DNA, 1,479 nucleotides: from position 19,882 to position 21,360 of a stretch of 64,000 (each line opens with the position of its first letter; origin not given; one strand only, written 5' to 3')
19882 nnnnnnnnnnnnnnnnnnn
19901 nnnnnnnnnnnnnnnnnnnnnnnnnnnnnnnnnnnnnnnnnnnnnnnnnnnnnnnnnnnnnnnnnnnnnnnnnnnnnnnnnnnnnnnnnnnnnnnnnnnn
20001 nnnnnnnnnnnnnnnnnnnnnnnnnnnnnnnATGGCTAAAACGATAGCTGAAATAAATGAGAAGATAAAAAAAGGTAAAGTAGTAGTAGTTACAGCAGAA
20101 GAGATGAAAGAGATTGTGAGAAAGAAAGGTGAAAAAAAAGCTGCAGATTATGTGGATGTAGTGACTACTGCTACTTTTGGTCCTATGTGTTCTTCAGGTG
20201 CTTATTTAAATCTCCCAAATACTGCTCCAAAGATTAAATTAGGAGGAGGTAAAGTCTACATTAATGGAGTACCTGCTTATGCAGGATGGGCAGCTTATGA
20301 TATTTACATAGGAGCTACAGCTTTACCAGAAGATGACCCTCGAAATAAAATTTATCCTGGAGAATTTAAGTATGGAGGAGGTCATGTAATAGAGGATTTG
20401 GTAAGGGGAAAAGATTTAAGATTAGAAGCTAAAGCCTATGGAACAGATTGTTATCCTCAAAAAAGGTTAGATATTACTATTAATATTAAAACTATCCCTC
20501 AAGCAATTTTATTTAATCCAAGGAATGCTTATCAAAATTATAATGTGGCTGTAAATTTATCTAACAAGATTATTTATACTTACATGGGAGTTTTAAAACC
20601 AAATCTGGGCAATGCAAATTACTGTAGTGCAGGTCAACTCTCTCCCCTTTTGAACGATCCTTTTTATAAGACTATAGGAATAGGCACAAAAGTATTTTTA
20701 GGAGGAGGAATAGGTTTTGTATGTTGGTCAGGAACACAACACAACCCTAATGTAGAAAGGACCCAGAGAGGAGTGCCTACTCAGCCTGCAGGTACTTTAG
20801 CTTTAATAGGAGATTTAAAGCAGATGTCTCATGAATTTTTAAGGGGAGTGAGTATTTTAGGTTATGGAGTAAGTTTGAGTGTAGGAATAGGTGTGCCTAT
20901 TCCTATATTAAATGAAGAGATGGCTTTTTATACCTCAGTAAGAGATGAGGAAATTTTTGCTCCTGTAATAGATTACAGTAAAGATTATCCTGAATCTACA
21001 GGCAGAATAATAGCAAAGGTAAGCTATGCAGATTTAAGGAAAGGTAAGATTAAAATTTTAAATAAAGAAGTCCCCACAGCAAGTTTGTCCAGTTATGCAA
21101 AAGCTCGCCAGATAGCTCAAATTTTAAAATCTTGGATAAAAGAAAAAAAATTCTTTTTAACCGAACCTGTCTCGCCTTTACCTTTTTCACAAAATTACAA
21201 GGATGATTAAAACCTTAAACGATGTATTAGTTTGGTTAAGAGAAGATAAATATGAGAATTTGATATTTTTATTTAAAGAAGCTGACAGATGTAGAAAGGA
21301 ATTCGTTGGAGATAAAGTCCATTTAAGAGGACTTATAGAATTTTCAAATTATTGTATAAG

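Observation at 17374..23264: Sulfur-trafficking gene block: TtuA-like, CysK, Thi4, DUF39(COG1900) followed by a HydE-like radical SAM, MnmA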

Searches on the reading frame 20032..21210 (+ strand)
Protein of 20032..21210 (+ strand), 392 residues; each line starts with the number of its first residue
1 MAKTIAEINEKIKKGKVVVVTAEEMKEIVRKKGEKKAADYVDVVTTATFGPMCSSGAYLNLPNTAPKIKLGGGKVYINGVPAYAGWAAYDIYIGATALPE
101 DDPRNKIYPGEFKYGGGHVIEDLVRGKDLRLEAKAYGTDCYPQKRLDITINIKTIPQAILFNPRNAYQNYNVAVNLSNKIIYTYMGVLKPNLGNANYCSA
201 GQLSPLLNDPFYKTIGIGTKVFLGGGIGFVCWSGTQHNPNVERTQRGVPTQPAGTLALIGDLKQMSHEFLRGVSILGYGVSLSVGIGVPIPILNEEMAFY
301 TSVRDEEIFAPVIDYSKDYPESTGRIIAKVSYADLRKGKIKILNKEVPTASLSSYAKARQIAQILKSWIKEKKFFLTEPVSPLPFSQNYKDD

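Call 3: search_protein_families(library=pfam, proteins=[window:20032-21210:+])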
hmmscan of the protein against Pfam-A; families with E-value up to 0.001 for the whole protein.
window:20032-21210:+ (392 aa): 1 family
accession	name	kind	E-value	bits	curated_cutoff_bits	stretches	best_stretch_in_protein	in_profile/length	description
PF01837.22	HcyBio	-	3.4e-153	510.1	26.2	1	17-376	1-349/349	Homocysteine biosynthesis enzyme, sulfur-incorporation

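Call 4: search_protein_families(library=ncbifam, proteins=[window:20032-21210:+])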
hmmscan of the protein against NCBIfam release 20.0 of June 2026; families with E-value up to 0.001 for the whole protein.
window:20032-21210:+ (392 aa): 1 family
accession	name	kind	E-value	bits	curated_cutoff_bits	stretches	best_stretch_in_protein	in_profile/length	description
TIGR03287.1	methan_mark_16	hypoth_equivalog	1.3e-35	122.7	363.95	1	19-336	1-290/391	methanogenesis marker 16 metalloprotein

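Call 47: find_homologous_proteins(query=window:20032-21210:+, max_evalue=1e-20)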
Query window:20032-21210:+ (392 aa): 8000 proteins with E <= 1e-20 among 8000 candidates; the best 120 are listed.
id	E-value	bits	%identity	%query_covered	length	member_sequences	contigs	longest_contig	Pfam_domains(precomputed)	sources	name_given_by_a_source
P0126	2.8e-262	888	100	100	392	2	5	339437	PF01837.23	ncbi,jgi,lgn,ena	-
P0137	3.9e-197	673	75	98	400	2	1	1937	PF01837.23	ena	-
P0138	7.6e-194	662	74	99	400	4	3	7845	PF01837.23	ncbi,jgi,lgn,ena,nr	ncbi:MAG TPA: hypothetical protein ENG39_01100 [Candidatus Omnitrophica bacterium]|nr:hypothetical p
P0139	8.0e-193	659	73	98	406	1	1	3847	PF01837.23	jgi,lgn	jgi:uncharacterized protein (DUF39 family)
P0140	4.2e-192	657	72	99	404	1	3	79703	PF01837.23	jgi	jgi:uncharacterized protein (DUF39 family)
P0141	5.1e-192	656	74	99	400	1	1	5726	PF01837.23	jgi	jgi:uncharacterized protein (DUF39 family)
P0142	2.4e-191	654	73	99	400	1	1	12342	PF01837.23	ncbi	-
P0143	5.4e-191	653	74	97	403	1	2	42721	PF01837.23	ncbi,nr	ncbi:MAG: homocysteine biosynthesis protein [Candidatus Omnitrophica bacterium]|nr:homocysteine bios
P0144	6.2e-191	653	73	99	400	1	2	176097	PF01837.23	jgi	-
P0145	9.4e-191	652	73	99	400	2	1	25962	PF01837.23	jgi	jgi:uncharacterized protein (DUF39 family)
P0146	1.0e-190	652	72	98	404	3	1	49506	PF01837.23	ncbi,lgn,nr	ncbi:MAG: homocysteine biosynthesis protein [Candidatus Omnitrophota bacterium]|nr:homocysteine bios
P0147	4.2e-190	650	71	99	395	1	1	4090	PF01837.23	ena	-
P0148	5.7e-190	650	70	99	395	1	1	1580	PF01837.23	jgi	-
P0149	9.8e-190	649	72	99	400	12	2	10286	PF01837.23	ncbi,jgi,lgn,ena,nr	ncbi:MAG: hypothetical protein DRP73_02265 [Candidatus Omnitrophota bacterium]|nr:MAG: hypothetical 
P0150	1.1e-189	649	74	99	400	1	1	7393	PF01837.23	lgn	-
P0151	1.7e-189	648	73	98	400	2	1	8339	PF01837.23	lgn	-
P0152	2.6e-189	648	72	98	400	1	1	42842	PF01837.23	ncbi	-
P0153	2.9e-188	644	72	98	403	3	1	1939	PF01837.23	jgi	jgi:uncharacterized protein (DUF39 family)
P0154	3.6e-188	644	71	98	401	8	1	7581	PF01837.23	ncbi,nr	ncbi:MAG TPA: hypothetical protein ENG13_05270 [bacterium]|nr:hypothetical protein [bacterium] HEX68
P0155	5.2e-188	643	71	99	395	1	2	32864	PF01837.23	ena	-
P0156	8.2e-187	639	71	98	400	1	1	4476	PF01837.23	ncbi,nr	ncbi:homocysteine biosynthesis protein [Candidatus Sumerlaeota bacterium]|nr:homocysteine biosynthes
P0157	8.5e-187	639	71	99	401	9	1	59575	PF01837.23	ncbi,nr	ncbi:homocysteine biosynthesis protein [Candidatus Aerophobetes bacterium]|nr:homocysteine biosynthe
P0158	1.3e-186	639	71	98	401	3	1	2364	PF01837.23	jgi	-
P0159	1.7e-186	638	71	99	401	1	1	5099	PF01837.23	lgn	-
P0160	3.2e-186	637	71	98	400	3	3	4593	PF01837.23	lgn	-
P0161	3.9e-186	637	71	97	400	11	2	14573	PF01837.23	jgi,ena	-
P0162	5.0e-186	637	72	97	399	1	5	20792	PF01837.23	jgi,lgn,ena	-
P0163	5.7e-186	637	71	98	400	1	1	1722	PF01837.23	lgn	-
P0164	6.3e-186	636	72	98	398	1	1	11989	PF01837.23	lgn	-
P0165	6.4e-186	636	73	98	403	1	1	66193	PF01837.23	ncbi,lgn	-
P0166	1.6e-185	635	72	97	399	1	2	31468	PF01837.23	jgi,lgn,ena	-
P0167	1.7e-185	635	71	99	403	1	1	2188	PF01837.23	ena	-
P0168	2.3e-185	635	71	99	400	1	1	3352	PF01837.23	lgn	-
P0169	2.6e-185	634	70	99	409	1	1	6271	PF01837.23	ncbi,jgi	-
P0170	3.4e-185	634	72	98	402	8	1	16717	PF01837.23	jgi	-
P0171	3.6e-185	634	72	98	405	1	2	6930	PF01837.23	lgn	-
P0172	3.9e-185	634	70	98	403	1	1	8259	PF01837.23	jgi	jgi:uncharacterized protein (DUF39 family)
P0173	4.7e-185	634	70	98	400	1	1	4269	PF01837.23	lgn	-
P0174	5.8e-185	633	70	99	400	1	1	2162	PF01837.23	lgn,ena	-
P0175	7.0e-185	633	72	98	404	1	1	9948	PF01837.23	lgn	-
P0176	7.1e-185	633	71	98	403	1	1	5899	PF01837.23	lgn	-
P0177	1.6e-184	632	69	99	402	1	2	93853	PF01837.23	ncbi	-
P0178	1.7e-184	632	72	98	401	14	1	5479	PF01837.23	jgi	-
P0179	1.8e-184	632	71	98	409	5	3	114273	PF01837.23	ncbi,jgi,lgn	jgi:uncharacterized protein (DUF39 family)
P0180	2.0e-184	631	71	99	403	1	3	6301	PF01837.23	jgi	-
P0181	2.3e-184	631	70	98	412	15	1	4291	PF01837.23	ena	-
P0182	2.5e-184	631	71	97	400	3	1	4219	PF01837.23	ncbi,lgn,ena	-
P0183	2.5e-184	631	71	98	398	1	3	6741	PF01837.23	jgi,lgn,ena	-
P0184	3.3e-184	631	71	97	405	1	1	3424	PF01837.23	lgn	-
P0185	3.5e-184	631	71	98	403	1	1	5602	PF01837.23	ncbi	ncbi:MAG: homocysteine biosynthesis protein [Endomicrobiia bacterium]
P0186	3.7e-184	631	70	98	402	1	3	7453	PF01837.23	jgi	-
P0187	4.6e-184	630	71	97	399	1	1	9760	PF01837.23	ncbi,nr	ncbi:MAG: homocysteine biosynthesis protein [Candidatus Omnitrophica bacterium]|nr:homocysteine bios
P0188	5.8e-184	630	70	98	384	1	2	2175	PF01837.23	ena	-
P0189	6.0e-184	630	71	98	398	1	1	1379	PF01837.23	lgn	-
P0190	6.4e-184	630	71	99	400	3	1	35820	PF01837.23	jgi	-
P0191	6.7e-184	630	70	99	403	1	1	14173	PF01837.23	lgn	-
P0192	7.3e-184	630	71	98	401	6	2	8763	PF01837.23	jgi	-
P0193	8.2e-184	629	69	98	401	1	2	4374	PF01837.23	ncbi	-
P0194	8.4e-184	629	71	99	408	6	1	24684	PF01837.23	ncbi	-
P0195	1.1e-183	629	71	98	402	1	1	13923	PF01837.23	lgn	-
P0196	1.4e-183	629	71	98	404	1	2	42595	PF01837.23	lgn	-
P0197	1.5e-183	629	71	99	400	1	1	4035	PF01837.23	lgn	-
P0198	1.6e-183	628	71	99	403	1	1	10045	PF01837.23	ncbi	ncbi:MAG: homocysteine biosynthesis protein [Candidatus Omnitrophota bacterium]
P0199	1.6e-183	628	71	98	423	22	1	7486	PF01837.23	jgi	-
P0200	1.8e-183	628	71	97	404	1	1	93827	PF01837.23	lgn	-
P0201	1.8e-183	628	71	97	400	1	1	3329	PF01837.23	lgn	-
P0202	2.1e-183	628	71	98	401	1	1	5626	PF01837.23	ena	-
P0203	2.2e-183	628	70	99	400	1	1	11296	PF01837.23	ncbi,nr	ncbi:TPA: hypothetical protein EYP37_08390 [Candidatus Poribacteria bacterium]|nr:hypothetical prote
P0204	2.2e-183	628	71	98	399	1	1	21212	PF01837.23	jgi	jgi:uncharacterized protein (DUF39 family)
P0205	2.3e-183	628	70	98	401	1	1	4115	PF01837.23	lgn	-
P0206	2.7e-183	628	70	98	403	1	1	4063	PF01837.23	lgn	-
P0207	3.0e-183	628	71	98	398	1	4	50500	PF01837.23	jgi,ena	-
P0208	3.2e-183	628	70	98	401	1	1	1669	PF01837.23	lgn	-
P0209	3.5e-183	627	69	98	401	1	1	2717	PF01837.23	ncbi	ncbi:MAG: homocysteine biosynthesis protein [bacterium]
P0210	3.5e-183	627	71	98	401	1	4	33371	PF01837.23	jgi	-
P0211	4.7e-183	627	70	98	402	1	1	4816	PF01837.23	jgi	-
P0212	5.0e-183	627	70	99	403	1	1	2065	PF01837.23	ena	-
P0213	5.1e-183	627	70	99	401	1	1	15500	PF01837.23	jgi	jgi:uncharacterized protein (DUF39 family)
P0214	5.1e-183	627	70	99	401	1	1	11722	PF01837.23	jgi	jgi:uncharacterized protein (DUF39 family)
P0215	5.2e-183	627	72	98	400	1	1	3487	PF01837.23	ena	-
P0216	5.4e-183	627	70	98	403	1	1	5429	PF01837.23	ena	-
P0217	5.6e-183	627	70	97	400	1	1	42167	PF01837.23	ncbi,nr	ncbi:MAG: homocysteine biosynthesis protein [Candidatus Omnitrophica bacterium]|nr:homocysteine bios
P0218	5.7e-183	627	70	99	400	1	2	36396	PF01837.23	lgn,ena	-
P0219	6.9e-183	626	68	98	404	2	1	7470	PF01837.23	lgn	-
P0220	7.3e-183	626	67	98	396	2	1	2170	PF01837.23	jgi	-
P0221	8.2e-183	626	69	98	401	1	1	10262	PF01837.23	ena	-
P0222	9.0e-183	626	71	98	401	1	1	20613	PF01837.23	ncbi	-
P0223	1.0e-182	626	69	98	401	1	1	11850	PF01837.23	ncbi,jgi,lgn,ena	-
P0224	1.1e-182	626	70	98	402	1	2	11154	PF01837.23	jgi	-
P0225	1.1e-182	626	70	99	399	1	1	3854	PF01837.23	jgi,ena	-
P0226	1.3e-182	626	71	98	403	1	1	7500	PF01837.23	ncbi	-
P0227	1.3e-182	625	70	98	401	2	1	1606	PF01837.23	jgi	jgi:uncharacterized protein (DUF39 family)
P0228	1.4e-182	625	73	97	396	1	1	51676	PF01837.23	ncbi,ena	-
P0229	1.4e-182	625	70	98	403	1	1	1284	PF01837.23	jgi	jgi:L-aspartate semialdehyde sulfurtransferase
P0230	1.4e-182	625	70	98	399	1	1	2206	PF01837.23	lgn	-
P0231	1.4e-182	625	71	98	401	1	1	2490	PF01837.23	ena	-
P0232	1.5e-182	625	70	98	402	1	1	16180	PF01837.23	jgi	jgi:uncharacterized protein (DUF39 family)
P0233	1.6e-182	625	71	98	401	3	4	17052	PF01837.23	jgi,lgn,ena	-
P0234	1.6e-182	625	70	98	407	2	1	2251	PF01837.23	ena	-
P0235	1.8e-182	625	70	98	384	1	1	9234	PF01837.23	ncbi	-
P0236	1.9e-182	625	69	99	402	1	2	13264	PF01837.23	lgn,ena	-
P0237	2.2e-182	625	71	97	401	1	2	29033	PF01837.23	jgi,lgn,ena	-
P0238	2.3e-182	625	69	98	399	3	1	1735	PF01837.23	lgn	-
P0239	2.3e-182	625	70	98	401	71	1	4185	PF01837.23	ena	-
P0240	2.4e-182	625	71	98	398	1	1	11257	PF01837.23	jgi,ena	-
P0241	2.6e-182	625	71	98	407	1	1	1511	PF01837.23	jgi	jgi:uncharacterized protein (DUF39 family)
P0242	2.7e-182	624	70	98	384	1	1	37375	PF01837.23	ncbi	-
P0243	2.7e-182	624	69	98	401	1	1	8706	PF01837.23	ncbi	-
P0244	2.8e-182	624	71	98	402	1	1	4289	PF01837.23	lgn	-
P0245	2.8e-182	624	70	98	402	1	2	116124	PF01837.23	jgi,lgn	jgi:uncharacterized protein (DUF39 family)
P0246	3.3e-182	624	69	98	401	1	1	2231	PF01837.23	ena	-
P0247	3.5e-182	624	71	99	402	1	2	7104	PF01837.23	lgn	-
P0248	3.6e-182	624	70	98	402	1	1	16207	PF01837.23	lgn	-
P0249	3.7e-182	624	72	98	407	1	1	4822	PF01837.23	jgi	-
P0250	3.8e-182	624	72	98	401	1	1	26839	PF01837.23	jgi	jgi:uncharacterized protein (DUF39 family)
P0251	3.8e-182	624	70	99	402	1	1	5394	PF01837.23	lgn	-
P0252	3.9e-182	624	69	99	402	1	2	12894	PF01837.23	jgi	-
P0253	4.0e-182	624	72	99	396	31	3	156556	PF01837.23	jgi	jgi:uncharacterized protein (DUF39 family)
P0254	4.0e-182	624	69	98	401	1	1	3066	PF01837.23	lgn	-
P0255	4.1e-182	624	70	97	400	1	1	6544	PF01837.23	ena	-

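Call 48: find_encoding_contigs(protein=P0144, flank=8000, max_places=1)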
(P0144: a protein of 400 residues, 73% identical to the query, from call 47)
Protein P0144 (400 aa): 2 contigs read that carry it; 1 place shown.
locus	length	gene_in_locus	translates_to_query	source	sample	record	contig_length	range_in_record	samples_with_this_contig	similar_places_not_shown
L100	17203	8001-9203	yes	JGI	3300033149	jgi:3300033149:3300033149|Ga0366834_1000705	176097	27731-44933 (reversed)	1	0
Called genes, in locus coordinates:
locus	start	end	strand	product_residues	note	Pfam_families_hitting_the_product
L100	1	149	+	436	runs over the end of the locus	PF00501:AMP-binding, PF14535:AMP-binding_C_2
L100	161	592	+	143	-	PF01842:ACT, PF13291:ACT_4 (faint), PF19571:ACT_8, PF22629:ACT_AHAS_ss (faint), PF01842:ACT (weak)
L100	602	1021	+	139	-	PF01842:ACT, PF13291:ACT_4 (faint), PF13840:ACT_7 (faint), PF19571:ACT_8, PF22468:ACT_9 (faint), PF22629:ACT_AHAS_ss (faint), PF01842:ACT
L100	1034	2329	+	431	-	PF00501:AMP-binding, PF14535:AMP-binding_C_2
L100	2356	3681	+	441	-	PF13372:Alginate_exp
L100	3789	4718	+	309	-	PF04055:Radical_SAM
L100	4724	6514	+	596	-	PF12228:DUF3604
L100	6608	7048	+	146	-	PF02082:Rrf2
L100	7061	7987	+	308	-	PF00291:PALP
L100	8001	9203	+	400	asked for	PF01837:HcyBio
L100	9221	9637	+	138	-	PF09383:NIL, PF13187:Fer4_9 (weak), PF14697:Fer4_21, PF00037:Fer4, PF12797:Fer4_2 (weak), PF12837:Fer4_6, PF13237:Fer4_10, PF12838:Fer4_7, +5 more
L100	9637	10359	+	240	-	PF27030:AbpE_bact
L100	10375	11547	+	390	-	PF00266:Aminotran_5, PF01212:Beta_elim_lyase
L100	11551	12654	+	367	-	PF02568:ThiI (faint), PF03054:tRNA_Me_trans, PF20259:tRNA_Me_trans_M, PF20258:tRNA_Me_trans_C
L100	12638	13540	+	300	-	PF02445:NadA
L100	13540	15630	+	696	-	-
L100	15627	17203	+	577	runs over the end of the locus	PF22422:MGH1-like_GH, PF17389:Bac_rhamnosid6H, PF03200:Glyco_hydro_63, PF01204:Trehalase, PF03200:Glyco_hydro_63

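Call 49: find_encoding_contigs(protein=P0143, flank=8000, max_places=1)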
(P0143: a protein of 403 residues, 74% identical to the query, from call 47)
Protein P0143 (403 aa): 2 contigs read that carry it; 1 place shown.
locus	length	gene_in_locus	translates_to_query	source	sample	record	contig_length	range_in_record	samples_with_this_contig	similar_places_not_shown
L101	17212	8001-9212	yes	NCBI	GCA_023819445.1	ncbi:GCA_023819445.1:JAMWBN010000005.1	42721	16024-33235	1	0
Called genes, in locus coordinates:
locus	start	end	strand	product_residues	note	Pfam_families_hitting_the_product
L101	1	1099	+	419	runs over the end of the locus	PF00275:EPSP_synthase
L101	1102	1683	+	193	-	PF00117:GATase, PF07722:Peptidase_C26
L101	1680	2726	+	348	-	PF02885:Glycos_trans_3N, PF00591:Glycos_transf_3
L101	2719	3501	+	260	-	PF00218:IGPS, PF01729:QRPTase_C (weak)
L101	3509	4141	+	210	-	PF00697:PRAI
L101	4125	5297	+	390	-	PF00291:PALP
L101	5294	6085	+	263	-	PF00290:Trp_syntA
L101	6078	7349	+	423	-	PF00675:Peptidase_M16, PF05193:Peptidase_M16_C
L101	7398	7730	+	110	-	PF02410:RsfS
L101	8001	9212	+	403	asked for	PF01837:HcyBio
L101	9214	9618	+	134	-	PF09383:NIL, PF13237:Fer4_10, PF00037:Fer4 (weak), PF14697:Fer4_21, PF12838:Fer4_7, PF13187:Fer4_9, PF00037:Fer4 (weak), PF12837:Fer4_6 (weak), +5 more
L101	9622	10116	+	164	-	-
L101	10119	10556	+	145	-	PF13581:HATPase_c_2, PF02518:HATPase_c (weak)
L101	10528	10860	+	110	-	PF01740:STAS, PF13466:STAS_2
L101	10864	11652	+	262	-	PF02405:MlaE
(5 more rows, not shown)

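Call 50: find_encoding_contigs(protein=P0146, flank=8000, max_places=1)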
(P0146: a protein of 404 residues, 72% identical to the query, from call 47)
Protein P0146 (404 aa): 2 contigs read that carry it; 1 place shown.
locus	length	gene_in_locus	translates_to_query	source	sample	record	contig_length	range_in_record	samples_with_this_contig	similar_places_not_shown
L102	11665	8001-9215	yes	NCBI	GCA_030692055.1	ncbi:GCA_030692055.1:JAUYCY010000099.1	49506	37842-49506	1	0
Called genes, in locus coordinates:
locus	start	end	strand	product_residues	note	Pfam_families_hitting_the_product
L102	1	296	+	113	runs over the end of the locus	-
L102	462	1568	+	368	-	PF04055:Radical_SAM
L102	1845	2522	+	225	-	PF13386:DsbD_2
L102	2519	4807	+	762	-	PF01564:Spermine_synth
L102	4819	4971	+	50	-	-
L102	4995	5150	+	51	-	-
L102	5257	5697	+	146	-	PF02082:Rrf2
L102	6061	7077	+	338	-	PF02568:ThiI, PF03054:tRNA_Me_trans (weak), PF06508:QueC (faint), PF18297:NFACT-R_2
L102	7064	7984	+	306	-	PF00291:PALP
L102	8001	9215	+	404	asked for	PF01837:HcyBio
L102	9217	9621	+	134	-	PF09383:NIL, PF13237:Fer4_10, PF00037:Fer4 (weak), PF14697:Fer4_21, PF12838:Fer4_7, PF13187:Fer4_9, PF00037:Fer4, PF12837:Fer4_6 (weak), +6 more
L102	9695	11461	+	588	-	PF07715:Plug (weak), PF00593:TonB_dep_Rec_b-barrel, PF14905:OMP_b-brl_3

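Call 63: find_encoding_contigs(protein=P0140, flank=8000, max_places=1)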
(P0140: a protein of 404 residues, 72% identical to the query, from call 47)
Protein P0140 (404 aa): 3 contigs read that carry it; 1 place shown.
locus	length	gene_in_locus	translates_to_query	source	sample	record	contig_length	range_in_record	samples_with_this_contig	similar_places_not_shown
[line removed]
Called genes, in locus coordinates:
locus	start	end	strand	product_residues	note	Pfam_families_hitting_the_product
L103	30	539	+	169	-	PF22769:DCD, PF00692:dUTPase (weak)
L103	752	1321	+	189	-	PF19502:DUF6036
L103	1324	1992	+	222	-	-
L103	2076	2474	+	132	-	PF01894:YjbQ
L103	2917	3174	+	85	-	PF12728:HTH_17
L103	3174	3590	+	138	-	PF02661:Fic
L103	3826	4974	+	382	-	PF13173:AAA_14, PF13635:DUF4143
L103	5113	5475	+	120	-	PF00072:Response_reg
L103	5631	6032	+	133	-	PF02082:Rrf2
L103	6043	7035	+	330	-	PF02568:ThiI, PF03054:tRNA_Me_trans (weak), PF06508:QueC (weak), PF18297:NFACT-R_2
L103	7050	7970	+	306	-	PF00291:PALP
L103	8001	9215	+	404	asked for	PF01837:HcyBio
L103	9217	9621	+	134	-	PF09383:NIL, PF13187:Fer4_9, PF13237:Fer4_10, PF00037:Fer4, PF12837:Fer4_6 (weak), PF14697:Fer4_21, PF12838:Fer4_7, PF00037:Fer4 (weak), +5 more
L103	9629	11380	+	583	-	PF00593:TonB_dep_Rec_b-barrel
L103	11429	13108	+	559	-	PF00749:tRNA-synt_1c, PF03950:tRNA-synt_1c_C, PF20974:tRNA-synt_1c_C2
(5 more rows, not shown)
